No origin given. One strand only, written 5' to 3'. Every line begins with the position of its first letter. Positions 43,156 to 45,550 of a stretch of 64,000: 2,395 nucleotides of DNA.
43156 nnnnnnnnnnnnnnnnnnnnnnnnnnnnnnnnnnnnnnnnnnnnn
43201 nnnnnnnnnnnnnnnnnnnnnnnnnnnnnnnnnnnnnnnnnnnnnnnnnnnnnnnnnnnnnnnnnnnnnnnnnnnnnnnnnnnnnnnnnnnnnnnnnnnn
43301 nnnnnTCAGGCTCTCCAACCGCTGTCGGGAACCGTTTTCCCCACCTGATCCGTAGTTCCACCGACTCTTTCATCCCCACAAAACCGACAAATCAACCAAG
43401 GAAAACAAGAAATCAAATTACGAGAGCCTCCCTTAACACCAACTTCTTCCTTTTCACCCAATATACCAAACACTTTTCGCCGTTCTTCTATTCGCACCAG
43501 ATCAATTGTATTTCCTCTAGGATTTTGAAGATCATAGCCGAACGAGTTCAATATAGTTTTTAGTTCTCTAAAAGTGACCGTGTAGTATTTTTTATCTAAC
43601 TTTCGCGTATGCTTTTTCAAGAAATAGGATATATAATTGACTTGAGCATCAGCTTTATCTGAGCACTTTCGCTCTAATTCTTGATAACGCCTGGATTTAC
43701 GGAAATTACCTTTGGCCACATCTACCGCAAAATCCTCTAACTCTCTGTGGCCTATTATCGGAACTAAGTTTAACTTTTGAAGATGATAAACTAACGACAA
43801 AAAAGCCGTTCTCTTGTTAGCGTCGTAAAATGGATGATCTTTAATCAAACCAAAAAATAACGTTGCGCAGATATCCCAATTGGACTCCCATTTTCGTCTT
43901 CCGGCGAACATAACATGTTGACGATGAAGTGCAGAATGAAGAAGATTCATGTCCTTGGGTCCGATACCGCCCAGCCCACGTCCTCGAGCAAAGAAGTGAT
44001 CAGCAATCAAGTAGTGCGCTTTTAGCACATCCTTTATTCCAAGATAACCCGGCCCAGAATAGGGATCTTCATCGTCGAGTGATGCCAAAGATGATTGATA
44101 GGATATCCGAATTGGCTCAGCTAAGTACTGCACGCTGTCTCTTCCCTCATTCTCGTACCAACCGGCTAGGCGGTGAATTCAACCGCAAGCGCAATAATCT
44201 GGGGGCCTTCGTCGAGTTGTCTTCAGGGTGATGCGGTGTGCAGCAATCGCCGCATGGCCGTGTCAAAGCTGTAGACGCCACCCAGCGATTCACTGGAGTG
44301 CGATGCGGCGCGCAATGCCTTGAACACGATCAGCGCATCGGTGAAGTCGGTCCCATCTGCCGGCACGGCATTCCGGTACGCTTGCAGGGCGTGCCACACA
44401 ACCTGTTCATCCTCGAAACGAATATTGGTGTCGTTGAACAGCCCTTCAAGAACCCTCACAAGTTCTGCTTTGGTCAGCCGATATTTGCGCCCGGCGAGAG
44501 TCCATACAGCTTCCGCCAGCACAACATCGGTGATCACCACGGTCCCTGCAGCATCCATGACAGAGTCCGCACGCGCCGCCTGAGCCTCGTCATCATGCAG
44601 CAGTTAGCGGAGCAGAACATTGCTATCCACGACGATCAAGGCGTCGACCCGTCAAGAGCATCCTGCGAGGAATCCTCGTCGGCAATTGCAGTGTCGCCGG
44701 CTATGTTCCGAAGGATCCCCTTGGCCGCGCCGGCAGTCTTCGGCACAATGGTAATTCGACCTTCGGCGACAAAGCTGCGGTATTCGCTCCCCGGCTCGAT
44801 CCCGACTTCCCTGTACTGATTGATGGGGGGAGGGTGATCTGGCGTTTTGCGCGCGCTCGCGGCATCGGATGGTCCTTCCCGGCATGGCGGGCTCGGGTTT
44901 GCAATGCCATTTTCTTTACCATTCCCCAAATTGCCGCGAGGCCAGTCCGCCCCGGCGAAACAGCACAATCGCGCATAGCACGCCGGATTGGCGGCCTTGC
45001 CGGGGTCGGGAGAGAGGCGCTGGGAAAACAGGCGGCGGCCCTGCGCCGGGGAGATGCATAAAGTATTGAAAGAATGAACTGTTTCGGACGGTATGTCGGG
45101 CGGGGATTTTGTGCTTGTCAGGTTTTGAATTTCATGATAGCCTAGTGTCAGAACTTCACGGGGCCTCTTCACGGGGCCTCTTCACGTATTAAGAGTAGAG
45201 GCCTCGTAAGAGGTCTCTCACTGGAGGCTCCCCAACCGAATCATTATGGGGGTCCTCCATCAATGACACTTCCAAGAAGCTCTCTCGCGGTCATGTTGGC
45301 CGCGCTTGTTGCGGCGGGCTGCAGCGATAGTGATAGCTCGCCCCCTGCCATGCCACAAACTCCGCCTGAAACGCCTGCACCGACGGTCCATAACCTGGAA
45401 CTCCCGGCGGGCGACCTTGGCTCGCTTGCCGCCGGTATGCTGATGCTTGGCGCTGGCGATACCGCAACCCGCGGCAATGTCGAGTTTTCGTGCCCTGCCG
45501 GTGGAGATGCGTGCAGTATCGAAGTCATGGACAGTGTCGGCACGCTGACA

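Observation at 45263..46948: Methionine-rich surface lipoprotein with a recent 231-bp tandem duplication (Cys-pair modules) and a TbpB/fHbp-like C-terminal barrel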

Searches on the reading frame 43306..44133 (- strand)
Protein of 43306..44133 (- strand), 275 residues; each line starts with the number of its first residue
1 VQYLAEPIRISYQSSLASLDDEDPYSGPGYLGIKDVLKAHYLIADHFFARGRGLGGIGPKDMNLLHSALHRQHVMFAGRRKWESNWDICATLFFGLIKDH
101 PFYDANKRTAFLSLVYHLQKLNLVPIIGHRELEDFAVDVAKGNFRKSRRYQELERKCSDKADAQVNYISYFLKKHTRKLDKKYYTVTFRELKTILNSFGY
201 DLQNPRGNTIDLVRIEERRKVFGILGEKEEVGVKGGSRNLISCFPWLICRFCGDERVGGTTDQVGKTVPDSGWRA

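Call 10: search_protein_families(library=pfam, proteins=[window:43306-44133:-], max_evalue=0.001)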
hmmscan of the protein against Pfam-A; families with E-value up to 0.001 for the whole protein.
window:43306-44133:- (275 aa): 1 family
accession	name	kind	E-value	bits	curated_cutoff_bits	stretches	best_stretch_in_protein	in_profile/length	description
PF02661.23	Fic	-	8.5e-10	39.8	24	1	31-118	2-93/93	Fic/DOC family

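Call 80: search_protein_families(library=padloc, proteins=[window:43306-44133:-], max_evalue=0.001)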
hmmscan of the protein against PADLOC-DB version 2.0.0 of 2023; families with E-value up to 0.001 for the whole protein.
window:43306-44133:- (275 aa): 3 families
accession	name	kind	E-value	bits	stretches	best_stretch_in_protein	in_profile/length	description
PDLC04963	PDC-S23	-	1.7e-07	29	1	65-123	208-266/312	-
PDLC04965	PDC-S23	-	1.2e-06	26.1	1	63-124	223-284/327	-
PDLC04964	PDC-S23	-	0.00019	18.7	1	33-119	196-282/331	-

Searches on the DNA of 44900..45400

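Call 96: search_rna_families(source=window, start=44900, end=45400, threshold=evalue, max_evalue=1)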
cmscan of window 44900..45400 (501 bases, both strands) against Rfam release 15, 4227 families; matches with E-value up to 1: 1.
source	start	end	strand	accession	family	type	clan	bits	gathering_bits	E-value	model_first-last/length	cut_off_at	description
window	45164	45214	+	RF00921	mir-665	Gene; miRNA;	-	18.2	52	0.84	1-72/72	no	mir-665 microRNA precursor family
